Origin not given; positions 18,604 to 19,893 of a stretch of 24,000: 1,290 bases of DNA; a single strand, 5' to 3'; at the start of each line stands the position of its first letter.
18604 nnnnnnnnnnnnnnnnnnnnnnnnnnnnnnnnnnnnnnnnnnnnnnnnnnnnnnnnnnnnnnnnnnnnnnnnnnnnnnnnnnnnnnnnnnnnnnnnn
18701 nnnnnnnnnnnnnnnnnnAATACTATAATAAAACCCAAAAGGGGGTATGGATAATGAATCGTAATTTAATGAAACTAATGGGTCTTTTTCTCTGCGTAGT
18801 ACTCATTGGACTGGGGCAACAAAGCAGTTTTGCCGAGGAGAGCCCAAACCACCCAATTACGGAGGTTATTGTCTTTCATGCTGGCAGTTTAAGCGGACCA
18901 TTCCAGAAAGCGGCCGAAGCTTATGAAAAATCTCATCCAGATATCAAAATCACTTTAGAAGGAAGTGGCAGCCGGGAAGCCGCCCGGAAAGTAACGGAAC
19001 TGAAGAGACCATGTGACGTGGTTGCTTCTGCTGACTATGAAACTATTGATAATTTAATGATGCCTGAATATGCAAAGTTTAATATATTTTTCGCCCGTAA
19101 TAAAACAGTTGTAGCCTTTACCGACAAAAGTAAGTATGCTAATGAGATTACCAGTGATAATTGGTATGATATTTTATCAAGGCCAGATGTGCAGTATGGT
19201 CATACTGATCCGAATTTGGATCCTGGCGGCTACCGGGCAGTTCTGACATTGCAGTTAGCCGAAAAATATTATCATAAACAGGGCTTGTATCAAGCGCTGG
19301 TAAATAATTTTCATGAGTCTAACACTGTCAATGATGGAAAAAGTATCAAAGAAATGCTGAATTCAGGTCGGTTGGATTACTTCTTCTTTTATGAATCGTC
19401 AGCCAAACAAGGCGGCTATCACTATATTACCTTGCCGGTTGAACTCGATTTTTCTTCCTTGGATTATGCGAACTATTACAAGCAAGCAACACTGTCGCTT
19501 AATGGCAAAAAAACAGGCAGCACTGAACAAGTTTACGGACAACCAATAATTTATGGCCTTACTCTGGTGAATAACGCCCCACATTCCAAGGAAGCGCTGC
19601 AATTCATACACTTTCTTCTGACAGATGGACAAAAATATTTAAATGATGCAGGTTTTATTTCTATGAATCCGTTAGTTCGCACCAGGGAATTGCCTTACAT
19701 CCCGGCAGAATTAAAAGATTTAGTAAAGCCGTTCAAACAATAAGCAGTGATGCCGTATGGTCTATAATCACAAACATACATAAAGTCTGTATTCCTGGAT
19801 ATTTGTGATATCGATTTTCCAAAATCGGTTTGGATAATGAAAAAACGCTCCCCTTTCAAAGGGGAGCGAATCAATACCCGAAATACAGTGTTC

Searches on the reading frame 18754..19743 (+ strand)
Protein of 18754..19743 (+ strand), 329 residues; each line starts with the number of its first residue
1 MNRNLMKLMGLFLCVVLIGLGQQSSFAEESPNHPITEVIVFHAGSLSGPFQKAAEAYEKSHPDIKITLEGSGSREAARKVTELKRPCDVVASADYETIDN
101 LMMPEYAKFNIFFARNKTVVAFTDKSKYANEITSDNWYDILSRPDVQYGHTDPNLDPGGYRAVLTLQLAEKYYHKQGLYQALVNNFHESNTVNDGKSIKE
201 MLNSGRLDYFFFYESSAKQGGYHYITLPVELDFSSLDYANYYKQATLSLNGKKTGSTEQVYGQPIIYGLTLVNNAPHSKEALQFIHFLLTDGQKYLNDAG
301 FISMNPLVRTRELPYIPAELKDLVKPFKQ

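Call 4: search_protein_families(library=pfam, proteins=[window:18754-19743:+], max_evalue=0.01)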
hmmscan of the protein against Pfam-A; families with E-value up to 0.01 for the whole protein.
window:18754-19743:+ (329 aa): 3 families
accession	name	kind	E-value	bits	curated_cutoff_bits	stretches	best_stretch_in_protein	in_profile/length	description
PF13531.11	SBP_bac_11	-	2.2e-32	113.1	25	1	40-301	3-226/227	Bacterial extracellular solute-binding protein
PF01547.30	SBP_bac_1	-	3e-18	67.3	26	1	44-294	2-306/307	Bacterial extracellular solute-binding protein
PF12849.12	PBP_like_2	-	3.2e-05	24.2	27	1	49-144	23-119/267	PBP superfamily domain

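Call 5: search_protein_families(library=ncbifam, proteins=[window:18754-19743:+], max_evalue=0.01)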
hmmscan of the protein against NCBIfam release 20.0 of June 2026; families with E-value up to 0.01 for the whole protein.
window:18754-19743:+ (329 aa): 12 families
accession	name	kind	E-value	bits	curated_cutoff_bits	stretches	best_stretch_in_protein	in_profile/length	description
NF003196.0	PRK04168.1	equivalog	1e-98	330.3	355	1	6-325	9-335/338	tungstate ABC transporter substrate-binding protein WtpA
TIGR03730.1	tungstate_WtpA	equivalog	9.7e-92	306.9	242.75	2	37-193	2-159/275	tungstate ABC transporter substrate-binding protein WtpA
NF002918.0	PRK03537.1-4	equivalog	1.7e-15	57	288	1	36-219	6-188/246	molybdate ABC transporter substrate-binding protein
NF002920.0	PRK03537.2-1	equivalog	2e-06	27.2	470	1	34-164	22-152/314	molybdate ABC transporter substrate-binding protein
TIGR02136.1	ptsS_2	subfamily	4e-06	26.2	206.6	1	35-82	38-85/295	phosphate ABC transporter substrate-binding protein PstS family protein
TIGR01256.1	modA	equivalog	5.4e-06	26.5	62.5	1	43-192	1-139/217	molybdate ABC transporter substrate-binding protein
NF002917.0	PRK03537.1-3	equivalog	1.5e-05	24.3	264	1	42-171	29-152/267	molybdate ABC transporter substrate-binding protein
NF002916.0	PRK03537.1-2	equivalog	8.4e-05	22.2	359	1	40-177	7-138/244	molybdate ABC transporter substrate-binding protein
NF002919.0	PRK03537.1-6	equivalog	0.00039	20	482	1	18-166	18-156/275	molybdate ABC transporter substrate-binding protein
NF007958.0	PRK10677.1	equivalog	0.0025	16.8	253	1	36-167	26-157/256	molybdate ABC transporter substrate-binding protein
NF011620.1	PRK15046.1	equivalog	0.0026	16.6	310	0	265-291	249-275/334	2-aminoethylphosphonate ABC transporter substrate-binding protein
TIGR00975.1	3a0107s03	equivalog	0.0055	15.8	205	0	274-311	269-306/315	phosphate ABC transporter substrate-binding protein PstS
